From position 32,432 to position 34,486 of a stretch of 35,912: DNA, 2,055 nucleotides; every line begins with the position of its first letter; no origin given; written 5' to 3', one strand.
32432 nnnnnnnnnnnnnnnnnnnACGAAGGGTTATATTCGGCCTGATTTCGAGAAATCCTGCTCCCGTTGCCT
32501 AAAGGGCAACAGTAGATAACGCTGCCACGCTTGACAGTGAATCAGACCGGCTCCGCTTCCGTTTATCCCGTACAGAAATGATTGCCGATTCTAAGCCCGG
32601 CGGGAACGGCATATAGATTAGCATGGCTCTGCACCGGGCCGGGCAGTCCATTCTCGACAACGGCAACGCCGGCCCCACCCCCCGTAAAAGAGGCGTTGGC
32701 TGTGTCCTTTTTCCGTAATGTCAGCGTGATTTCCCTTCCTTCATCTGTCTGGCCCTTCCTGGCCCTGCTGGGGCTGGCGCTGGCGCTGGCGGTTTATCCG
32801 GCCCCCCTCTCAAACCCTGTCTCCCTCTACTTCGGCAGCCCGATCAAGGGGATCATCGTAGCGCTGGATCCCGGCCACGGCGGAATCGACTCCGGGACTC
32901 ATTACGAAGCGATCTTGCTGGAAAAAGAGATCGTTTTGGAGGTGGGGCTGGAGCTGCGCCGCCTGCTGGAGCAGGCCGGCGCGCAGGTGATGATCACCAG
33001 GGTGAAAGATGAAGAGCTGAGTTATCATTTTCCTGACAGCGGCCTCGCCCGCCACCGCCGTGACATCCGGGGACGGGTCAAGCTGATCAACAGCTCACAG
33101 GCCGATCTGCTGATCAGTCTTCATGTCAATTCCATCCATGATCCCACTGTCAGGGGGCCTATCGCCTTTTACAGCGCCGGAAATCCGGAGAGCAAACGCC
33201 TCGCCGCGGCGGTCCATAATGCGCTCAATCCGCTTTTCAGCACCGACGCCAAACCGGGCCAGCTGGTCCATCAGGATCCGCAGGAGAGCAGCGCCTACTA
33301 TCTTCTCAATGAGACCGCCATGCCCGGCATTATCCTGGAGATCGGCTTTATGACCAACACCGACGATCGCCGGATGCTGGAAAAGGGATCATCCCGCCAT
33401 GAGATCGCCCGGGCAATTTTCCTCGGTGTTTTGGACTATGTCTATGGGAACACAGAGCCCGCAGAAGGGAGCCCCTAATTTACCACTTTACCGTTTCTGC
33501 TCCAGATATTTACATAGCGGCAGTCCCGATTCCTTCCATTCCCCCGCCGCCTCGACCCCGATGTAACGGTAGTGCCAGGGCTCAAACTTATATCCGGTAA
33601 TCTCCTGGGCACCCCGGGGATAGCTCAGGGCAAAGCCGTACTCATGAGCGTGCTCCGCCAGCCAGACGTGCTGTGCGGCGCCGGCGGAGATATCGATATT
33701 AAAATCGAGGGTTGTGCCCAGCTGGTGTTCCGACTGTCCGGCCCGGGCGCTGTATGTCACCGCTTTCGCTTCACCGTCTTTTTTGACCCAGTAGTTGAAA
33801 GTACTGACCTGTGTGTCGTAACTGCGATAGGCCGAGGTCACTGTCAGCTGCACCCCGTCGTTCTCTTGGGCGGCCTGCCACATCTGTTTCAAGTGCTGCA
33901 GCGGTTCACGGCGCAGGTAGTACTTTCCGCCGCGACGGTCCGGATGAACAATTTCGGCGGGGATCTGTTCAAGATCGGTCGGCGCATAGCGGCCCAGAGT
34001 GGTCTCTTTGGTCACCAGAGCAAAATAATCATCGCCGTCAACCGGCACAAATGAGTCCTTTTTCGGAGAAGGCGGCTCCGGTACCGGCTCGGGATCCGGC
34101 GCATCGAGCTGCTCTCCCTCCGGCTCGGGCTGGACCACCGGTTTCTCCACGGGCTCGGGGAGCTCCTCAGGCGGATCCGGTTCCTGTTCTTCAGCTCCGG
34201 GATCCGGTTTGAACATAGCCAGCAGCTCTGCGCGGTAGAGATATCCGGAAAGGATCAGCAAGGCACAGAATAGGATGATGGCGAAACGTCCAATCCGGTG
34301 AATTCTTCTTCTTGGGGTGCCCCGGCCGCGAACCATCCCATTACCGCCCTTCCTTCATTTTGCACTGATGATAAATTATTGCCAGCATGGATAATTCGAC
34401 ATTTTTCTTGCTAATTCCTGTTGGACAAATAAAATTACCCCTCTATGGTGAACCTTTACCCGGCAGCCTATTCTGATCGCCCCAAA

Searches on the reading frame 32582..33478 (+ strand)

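Call 36: search_protein_families(library=pfam, proteins=[window:32582-33478:+], max_evalue=0.00001)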
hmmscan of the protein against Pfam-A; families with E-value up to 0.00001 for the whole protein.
window:32582-33478:+ (298 aa): 1 family
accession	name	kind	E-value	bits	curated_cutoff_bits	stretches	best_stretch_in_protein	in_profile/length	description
PF01520.23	Amidase_3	-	7.4e-39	134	27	1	93-283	1-172/174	N-acetylmuramoyl-L-alanine amidase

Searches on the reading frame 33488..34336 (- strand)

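Call 36: search_protein_families(library=pfam, proteins=[window:33488-34336:-], max_evalue=0.00001)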
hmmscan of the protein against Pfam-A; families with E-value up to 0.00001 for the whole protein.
window:33488-34336:- (282 aa): 1 family
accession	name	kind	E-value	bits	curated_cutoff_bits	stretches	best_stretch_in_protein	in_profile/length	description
PF02557.22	VanY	-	9.3e-32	110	25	1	140-260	3-131/132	D-alanyl-D-alanine carboxypeptidase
